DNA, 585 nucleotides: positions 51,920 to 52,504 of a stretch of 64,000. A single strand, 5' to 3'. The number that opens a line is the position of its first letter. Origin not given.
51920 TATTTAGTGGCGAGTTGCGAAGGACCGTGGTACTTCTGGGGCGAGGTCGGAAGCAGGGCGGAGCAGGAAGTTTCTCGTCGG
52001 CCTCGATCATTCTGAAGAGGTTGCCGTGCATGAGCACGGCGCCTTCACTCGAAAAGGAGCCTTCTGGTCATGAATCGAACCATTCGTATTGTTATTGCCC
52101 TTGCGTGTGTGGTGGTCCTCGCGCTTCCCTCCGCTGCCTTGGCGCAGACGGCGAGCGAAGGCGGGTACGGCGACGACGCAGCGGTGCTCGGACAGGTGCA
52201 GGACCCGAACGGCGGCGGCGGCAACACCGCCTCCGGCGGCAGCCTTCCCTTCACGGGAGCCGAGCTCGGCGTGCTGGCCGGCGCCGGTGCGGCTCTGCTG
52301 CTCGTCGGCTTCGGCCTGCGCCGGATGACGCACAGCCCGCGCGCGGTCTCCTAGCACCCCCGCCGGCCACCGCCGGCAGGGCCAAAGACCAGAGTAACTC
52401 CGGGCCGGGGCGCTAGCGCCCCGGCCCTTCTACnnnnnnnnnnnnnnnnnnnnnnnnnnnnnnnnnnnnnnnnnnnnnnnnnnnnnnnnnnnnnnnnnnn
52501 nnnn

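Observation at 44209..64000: Candidate novel system: a ~20 kb Wzx/Wzy-type glycan locus organised around a sortase and a 94-aa LPXTG mini-protein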

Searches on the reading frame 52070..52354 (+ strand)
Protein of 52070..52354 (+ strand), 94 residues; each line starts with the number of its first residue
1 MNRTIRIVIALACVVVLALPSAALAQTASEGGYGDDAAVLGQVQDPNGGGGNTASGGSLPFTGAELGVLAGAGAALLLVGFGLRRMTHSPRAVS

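Call 5: search_protein_families(library=pfam, proteins=[window:52070-52354:+], max_evalue=0.01)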
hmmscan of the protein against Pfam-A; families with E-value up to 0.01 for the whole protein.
window:52070-52354:+ (94 aa): 0 families

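Call 7: search_protein_families(library=ncbifam, proteins=[window:52070-52354:+], max_evalue=0.01)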
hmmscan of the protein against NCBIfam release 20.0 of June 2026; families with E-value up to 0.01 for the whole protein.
window:52070-52354:+ (94 aa): 0 families

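Call 12: find_homologous_proteins(query=window:52070-52351:+, max_evalue=0.01)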
Query window:52070-52351:+ (94 aa): 104 proteins with E <= 0.01 among 278 candidates.
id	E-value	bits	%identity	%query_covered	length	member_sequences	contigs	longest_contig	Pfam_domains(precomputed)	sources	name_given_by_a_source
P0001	2.8e-49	183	99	100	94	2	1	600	-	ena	-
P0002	5.0e-28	115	63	96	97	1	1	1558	-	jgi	jgi:hypothetical protein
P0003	8.5e-27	111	98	63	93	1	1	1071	-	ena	-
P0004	1.1e-22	98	59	96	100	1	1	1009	-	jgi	jgi:hypothetical protein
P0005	1.5e-22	97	59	96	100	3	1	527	-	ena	-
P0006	7.0e-21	92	58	94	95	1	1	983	-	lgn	-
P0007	1.6e-20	91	53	96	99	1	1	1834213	-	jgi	jgi:hypothetical protein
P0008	4.6e-20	89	61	94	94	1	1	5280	-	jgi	jgi:hypothetical protein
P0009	8.0e-20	88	59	94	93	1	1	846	-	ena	-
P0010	8.8e-20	88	58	91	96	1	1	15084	-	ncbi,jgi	jgi:hypothetical protein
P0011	1.5e-19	88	55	96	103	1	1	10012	-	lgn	-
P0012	1.6e-19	87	59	94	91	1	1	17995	-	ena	-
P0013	4.0e-19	86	59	86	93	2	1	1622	-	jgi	jgi:hypothetical protein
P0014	4.1e-19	86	58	94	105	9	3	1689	-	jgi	jgi:hypothetical protein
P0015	4.5e-19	86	58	94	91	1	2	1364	-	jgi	jgi:hypothetical protein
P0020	2.1e-18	84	56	94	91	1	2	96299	-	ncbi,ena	-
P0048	1.9e-15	74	50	89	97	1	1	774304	-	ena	-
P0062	1.3e-13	69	46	96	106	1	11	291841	-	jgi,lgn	jgi:hypothetical protein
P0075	7.1e-12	63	37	94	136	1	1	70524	-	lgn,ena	-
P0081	9.2e-11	59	45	94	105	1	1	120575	-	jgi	jgi:hypothetical protein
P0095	9.7e-9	53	40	96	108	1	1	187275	-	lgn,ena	-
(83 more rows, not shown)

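Call 13: find_encoding_contigs(protein=window:52070-52351:+, flank=10000, max_places=6)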
Protein seq(94 aa) (94 aa): no gene with exactly this product is on record in the collection.

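Call 16: find_encoding_contigs(protein=P0007, flank=10000, max_places=2)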
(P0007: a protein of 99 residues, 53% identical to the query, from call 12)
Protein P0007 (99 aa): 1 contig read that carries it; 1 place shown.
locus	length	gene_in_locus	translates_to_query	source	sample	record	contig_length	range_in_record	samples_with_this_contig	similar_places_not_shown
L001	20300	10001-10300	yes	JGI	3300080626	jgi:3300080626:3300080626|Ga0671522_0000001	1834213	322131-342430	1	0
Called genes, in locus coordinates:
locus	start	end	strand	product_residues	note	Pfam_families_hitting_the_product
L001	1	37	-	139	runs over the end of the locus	-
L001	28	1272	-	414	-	PF01266:DAO, PF13450:NAD_binding_8 (weak)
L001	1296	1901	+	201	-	-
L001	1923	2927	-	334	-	PF00535:Glycos_transf_2, PF13641:Glyco_tranf_2_3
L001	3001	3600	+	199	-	PF04203:Sortase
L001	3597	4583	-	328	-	PF01522:Polysacc_deac_1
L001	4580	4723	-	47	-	-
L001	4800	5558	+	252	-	PF00483:NTP_transferase, PF12804:NTP_transf_3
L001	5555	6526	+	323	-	PF01073:3Beta_HSD, PF01370:Epimerase, PF02719:Polysacc_synt_2, PF04321:RmlD_sub_bind, PF05368:NmrA, PF13460:NAD_binding_10, PF16363:GDP_Man_Dehyd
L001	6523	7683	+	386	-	PF01041:DegT_DnrJ_EryC1, PF00155:Aminotran_1_2, PF00266:Aminotran_5 (weak), PF01212:Beta_elim_lyase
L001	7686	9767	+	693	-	PF04932:Wzy_C, PF14559:TPR_19 (weak)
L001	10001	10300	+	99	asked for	-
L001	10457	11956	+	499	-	PF01943:Polysacc_synt, PF13440:Polysacc_synt_3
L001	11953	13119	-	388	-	PF20706:GT4-conflict, PF00534:Glycos_transf_1, PF13692:Glyco_trans_1_4, PF13524:Glyco_trans_1_2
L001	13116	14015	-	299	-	PF06662:C5-epim_C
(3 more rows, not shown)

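Call 17: find_encoding_contigs(protein=P0048, flank=10000, max_places=2)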
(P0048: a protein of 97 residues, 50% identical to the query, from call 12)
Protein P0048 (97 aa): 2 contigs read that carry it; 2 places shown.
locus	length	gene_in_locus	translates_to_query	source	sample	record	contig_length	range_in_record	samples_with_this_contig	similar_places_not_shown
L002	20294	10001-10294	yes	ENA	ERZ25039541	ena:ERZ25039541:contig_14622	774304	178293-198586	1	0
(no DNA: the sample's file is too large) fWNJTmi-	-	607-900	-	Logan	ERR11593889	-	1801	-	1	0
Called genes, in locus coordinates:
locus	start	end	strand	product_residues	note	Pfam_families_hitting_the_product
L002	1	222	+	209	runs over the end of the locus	PF02353:CMAS (weak), PF05175:MTS (weak), PF06325:PrmA (weak), PF08123:DOT1 (weak), PF13847:Methyltransf_31, PF08241:Methyltransf_11, PF08242:Methyltransf_12 (weak), PF13649:Methyltransf_25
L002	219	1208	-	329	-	PF00535:Glycos_transf_2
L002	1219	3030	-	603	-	PF17297:PEPCK_N, PF00821:PEPCK_GTP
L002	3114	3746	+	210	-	PF04203:Sortase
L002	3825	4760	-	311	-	PF01522:Polysacc_deac_1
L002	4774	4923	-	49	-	-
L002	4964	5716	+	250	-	PF00483:NTP_transferase, PF12804:NTP_transf_3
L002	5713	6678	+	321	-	PF01073:3Beta_HSD, PF01370:Epimerase, PF02719:Polysacc_synt_2, PF04321:RmlD_sub_bind, PF05368:NmrA, PF13460:NAD_binding_10, PF16363:GDP_Man_Dehyd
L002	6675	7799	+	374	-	PF00155:Aminotran_1_2 (weak), PF01041:DegT_DnrJ_EryC1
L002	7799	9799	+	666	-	PF07719:TPR_2 (faint), PF04932:Wzy_C, PF00515:TPR_1 (faint), PF13181:TPR_8 (faint), PF13432:TPR_16, PF14559:TPR_19 (weak)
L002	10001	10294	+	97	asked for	-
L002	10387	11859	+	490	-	PF01943:Polysacc_synt, PF13440:Polysacc_synt_3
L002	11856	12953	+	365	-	PF13439:Glyco_transf_4, PF20706:GT4-conflict (weak), PF00534:Glycos_transf_1, PF13692:Glyco_trans_1_4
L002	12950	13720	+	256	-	PF13489:Methyltransf_23, PF01209:Ubie_methyltran, PF13847:Methyltransf_31, PF08241:Methyltransf_11, PF08242:Methyltransf_12, PF13649:Methyltransf_25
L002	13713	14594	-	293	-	PF06662:C5-epim_C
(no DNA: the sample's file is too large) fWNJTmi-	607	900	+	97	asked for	-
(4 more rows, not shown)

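Call 18: find_encoding_contigs(protein=P0062, flank=10000, max_places=2)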
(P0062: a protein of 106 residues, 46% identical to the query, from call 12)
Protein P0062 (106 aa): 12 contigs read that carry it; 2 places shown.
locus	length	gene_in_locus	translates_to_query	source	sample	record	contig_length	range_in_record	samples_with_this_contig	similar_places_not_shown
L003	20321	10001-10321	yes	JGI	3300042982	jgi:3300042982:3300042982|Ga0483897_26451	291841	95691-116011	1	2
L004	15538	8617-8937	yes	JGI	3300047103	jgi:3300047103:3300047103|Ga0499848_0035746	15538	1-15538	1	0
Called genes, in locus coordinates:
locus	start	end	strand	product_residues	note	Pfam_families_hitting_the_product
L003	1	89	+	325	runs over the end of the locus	PF03308:MeaB, PF02492:cobW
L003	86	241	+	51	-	-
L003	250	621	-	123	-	-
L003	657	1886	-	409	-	PF01266:DAO, PF13450:NAD_binding_8 (weak)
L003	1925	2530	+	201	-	-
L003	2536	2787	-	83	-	-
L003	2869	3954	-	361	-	PF13480:Acetyltransf_6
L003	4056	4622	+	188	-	PF04203:Sortase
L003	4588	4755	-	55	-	-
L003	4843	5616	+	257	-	PF00483:NTP_transferase, PF12804:NTP_transf_3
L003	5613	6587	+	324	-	PF01073:3Beta_HSD, PF01370:Epimerase, PF02719:Polysacc_synt_2, PF04321:RmlD_sub_bind, PF05368:NmrA, PF07993:NAD_binding_4 (faint), PF13460:NAD_binding_10, PF16363:GDP_Man_Dehyd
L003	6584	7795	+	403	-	PF01041:DegT_DnrJ_EryC1, PF00155:Aminotran_1_2, PF00266:Aminotran_5 (weak), PF01053:Cys_Met_Meta_PP (faint), PF01212:Beta_elim_lyase (weak)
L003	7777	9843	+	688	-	PF14559:TPR_19 (faint), PF13432:TPR_16 (faint), PF04932:Wzy_C, PF13428:TPR_14 (faint)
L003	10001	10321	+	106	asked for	-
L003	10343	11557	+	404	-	PF13439:Glyco_transf_4 (faint), PF13579:Glyco_trans_4_4, PF00534:Glycos_transf_1, PF13692:Glyco_trans_1_4, PF13524:Glyco_trans_1_2 (weak)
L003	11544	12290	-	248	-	PF01522:Polysacc_deac_1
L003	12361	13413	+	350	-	PF07602:DUF1565 (faint), PF13229:Beta_helix (weak)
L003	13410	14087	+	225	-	PF08123:DOT1 (weak), PF08241:Methyltransf_11 (faint), PF13649:Methyltransf_25 (weak)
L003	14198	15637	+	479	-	-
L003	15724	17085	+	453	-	PF22842:Pel9A-like_beta_helix (faint), PF05048:NosD (faint), PF13229:Beta_helix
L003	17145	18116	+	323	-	PF01073:3Beta_HSD, PF01370:Epimerase, PF02719:Polysacc_synt_2 (faint), PF04321:RmlD_sub_bind, PF07993:NAD_binding_4, PF16363:GDP_Man_Dehyd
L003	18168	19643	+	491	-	PF01943:Polysacc_synt, PF13440:Polysacc_synt_3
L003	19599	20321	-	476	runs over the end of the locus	PF04932:Wzy_C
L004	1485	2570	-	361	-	PF13480:Acetyltransf_6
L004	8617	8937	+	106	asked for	-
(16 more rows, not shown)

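Call 19: find_encoding_contigs(protein=P0095, flank=10000, max_places=1)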
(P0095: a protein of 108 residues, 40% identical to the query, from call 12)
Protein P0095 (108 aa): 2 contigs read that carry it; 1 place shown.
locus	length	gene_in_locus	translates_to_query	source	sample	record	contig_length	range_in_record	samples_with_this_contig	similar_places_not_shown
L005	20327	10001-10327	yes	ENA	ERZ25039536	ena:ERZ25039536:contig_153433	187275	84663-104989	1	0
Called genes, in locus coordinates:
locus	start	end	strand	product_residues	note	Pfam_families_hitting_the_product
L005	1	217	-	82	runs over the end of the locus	PF00171:Aldedh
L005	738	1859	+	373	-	-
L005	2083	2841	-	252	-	PF00821:PEPCK_GTP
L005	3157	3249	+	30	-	-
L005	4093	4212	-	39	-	-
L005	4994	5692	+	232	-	PF00483:NTP_transferase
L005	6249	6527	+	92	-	-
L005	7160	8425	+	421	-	PF01041:DegT_DnrJ_EryC1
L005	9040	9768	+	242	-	-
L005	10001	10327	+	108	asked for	-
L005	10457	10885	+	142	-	PF01522:Polysacc_deac_1 (weak)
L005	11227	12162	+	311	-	-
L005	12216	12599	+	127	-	-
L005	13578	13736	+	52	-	-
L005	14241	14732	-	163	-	PF13229:Beta_helix (weak)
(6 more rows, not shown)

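Call 20: find_encoding_contigs(protein=P0081, flank=10000, max_places=1)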
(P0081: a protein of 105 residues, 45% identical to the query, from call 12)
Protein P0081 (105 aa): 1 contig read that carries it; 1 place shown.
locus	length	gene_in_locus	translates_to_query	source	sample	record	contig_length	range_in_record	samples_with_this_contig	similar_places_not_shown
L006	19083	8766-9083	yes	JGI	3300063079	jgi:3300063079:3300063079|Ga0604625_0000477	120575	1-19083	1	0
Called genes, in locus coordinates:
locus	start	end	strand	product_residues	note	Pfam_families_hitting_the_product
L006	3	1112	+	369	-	?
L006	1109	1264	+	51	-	-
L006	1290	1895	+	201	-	-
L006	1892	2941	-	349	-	PF13480:Acetyltransf_6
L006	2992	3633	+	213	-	PF04203:Sortase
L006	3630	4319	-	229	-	PF13489:Methyltransf_23, PF01209:Ubie_methyltran (weak), PF13649:Methyltransf_25, PF13847:Methyltransf_31 (weak), PF08241:Methyltransf_11, PF08242:Methyltransf_12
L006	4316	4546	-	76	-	-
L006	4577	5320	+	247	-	PF00483:NTP_transferase, PF12804:NTP_transf_3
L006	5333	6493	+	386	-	PF00155:Aminotran_1_2, PF01041:DegT_DnrJ_EryC1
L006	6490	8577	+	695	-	PF04932:Wzy_C, PF07719:TPR_2 (faint)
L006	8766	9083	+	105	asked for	-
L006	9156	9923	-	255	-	PF01522:Polysacc_deac_1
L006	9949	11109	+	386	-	PF07602:DUF1565 (faint), PF05048:NosD (weak), PF13229:Beta_helix (weak)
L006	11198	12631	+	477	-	PF22842:Pel9A-like_beta_helix (weak), PF05048:NosD (faint), PF13229:Beta_helix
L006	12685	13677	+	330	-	PF01073:3Beta_HSD, PF01370:Epimerase, PF02719:Polysacc_synt_2, PF04321:RmlD_sub_bind, PF05368:NmrA, PF07993:NAD_binding_4, PF16363:GDP_Man_Dehyd, PF13460:NAD_binding_10, +1 more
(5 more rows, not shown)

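Call 21: find_encoding_contigs(protein=P0020, flank=10000, max_places=1)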
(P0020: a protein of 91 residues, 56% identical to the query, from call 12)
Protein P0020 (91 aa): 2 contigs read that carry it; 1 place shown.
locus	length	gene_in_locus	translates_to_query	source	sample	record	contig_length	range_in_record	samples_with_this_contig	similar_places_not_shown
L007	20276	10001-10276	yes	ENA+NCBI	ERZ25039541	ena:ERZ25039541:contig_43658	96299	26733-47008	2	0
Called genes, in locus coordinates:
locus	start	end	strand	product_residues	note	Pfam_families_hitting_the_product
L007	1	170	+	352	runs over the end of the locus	PF01266:DAO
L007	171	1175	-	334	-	PF00535:Glycos_transf_2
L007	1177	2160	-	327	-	PF00535:Glycos_transf_2, PF13641:Glyco_tranf_2_3 (weak)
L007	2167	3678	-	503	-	PF17297:PEPCK_N, PF00821:PEPCK_GTP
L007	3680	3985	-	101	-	PF17297:PEPCK_N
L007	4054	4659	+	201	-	PF04203:Sortase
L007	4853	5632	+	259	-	PF00483:NTP_transferase, PF12804:NTP_transf_3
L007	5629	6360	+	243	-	PF01073:3Beta_HSD, PF01370:Epimerase, PF02719:Polysacc_synt_2, PF04321:RmlD_sub_bind, PF05368:NmrA, PF13460:NAD_binding_10, PF16363:GDP_Man_Dehyd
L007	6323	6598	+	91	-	-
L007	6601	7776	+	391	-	PF01041:DegT_DnrJ_EryC1, PF00155:Aminotran_1_2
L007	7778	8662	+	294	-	-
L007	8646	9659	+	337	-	PF04932:Wzy_C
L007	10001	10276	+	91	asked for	-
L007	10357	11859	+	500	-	PF01943:Polysacc_synt, PF13440:Polysacc_synt_3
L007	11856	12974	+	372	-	PF13439:Glyco_transf_4, PF20706:GT4-conflict, PF00534:Glycos_transf_1, PF13692:Glyco_trans_1_4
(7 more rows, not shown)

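Call 22: find_encoding_contigs(protein=P0075, flank=10000, max_places=1)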
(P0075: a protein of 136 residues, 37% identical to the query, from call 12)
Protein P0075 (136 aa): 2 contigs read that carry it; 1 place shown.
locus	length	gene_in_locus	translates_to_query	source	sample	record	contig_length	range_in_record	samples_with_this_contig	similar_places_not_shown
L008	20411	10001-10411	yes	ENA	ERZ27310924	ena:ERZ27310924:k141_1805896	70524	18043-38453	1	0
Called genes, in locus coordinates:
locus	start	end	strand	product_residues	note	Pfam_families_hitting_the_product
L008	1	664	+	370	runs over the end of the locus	PF03308:MeaB, PF25199:nSTAND_NTPase5 (faint), PF02492:cobW (weak), PF13604:AAA_30 (weak)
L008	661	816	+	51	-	-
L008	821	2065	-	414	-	PF01266:DAO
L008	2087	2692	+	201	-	-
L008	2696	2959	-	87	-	-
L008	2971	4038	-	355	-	PF13480:Acetyltransf_6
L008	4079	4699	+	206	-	PF04203:Sortase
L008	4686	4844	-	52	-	-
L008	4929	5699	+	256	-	PF00483:NTP_transferase, PF12804:NTP_transf_3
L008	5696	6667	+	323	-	PF01073:3Beta_HSD, PF01370:Epimerase, PF02719:Polysacc_synt_2, PF04321:RmlD_sub_bind, PF05368:NmrA, PF13460:NAD_binding_10, PF16363:GDP_Man_Dehyd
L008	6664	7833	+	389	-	PF00155:Aminotran_1_2, PF01041:DegT_DnrJ_EryC1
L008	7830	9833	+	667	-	PF04932:Wzy_C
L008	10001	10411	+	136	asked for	-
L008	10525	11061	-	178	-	PF00132:Hexapep, PF14602:Hexapep_2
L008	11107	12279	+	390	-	PF13439:Glyco_transf_4 (weak), PF13579:Glyco_trans_4_4, PF00534:Glycos_transf_1, PF13692:Glyco_trans_1_4, PF13524:Glyco_trans_1_2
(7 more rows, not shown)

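Call 71: search_protein_representatives(alignment_id=A6)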
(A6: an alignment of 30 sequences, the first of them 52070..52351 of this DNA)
Query: 30 sequences, 102 profile positions. Proteins with E-value up to 0.001 (for the whole library): 2191; up to 1e-10: 305; up to 1e-30: 5. The best 150 are listed.
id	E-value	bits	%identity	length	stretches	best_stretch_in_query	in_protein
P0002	9.3e-35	135.1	-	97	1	1-102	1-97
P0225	1.1e-34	134.8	-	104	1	1-102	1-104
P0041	4.1e-33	129.8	-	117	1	1-101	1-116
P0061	1.1e-32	128.4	-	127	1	1-101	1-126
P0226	1.2e-32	128.4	-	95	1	5-101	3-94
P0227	2.8e-30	120.7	-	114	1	5-101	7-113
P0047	3.8e-30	120.3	-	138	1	1-101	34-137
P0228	1.7e-29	118.2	-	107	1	4-101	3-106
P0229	2.8e-28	114.3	-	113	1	1-100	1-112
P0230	4.7e-28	113.6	-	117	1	1-102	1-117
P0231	6.8e-28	113.0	-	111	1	1-102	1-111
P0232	9.4e-28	112.6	-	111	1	7-102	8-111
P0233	4.0e-27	110.6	-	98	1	1-101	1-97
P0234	1.2e-26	109.1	-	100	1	3-100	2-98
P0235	8.0e-26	106.4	-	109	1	1-101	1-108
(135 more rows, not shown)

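Call 88: search_protein_families(library=ncbifam, proteins=[L003:2869-3951:-], max_evalue=0.00001)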
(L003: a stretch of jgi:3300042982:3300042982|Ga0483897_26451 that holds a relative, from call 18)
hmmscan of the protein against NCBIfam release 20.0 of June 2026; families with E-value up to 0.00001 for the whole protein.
L003:2869-3951:- (360 aa): 1 family
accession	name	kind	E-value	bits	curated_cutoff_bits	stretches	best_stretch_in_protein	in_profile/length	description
NF047385.1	T4SS_GNAT_BspF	exception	8.3e-08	31.2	775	1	161-299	215-356/428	type IV secretion system effector crotonyl transferase BspF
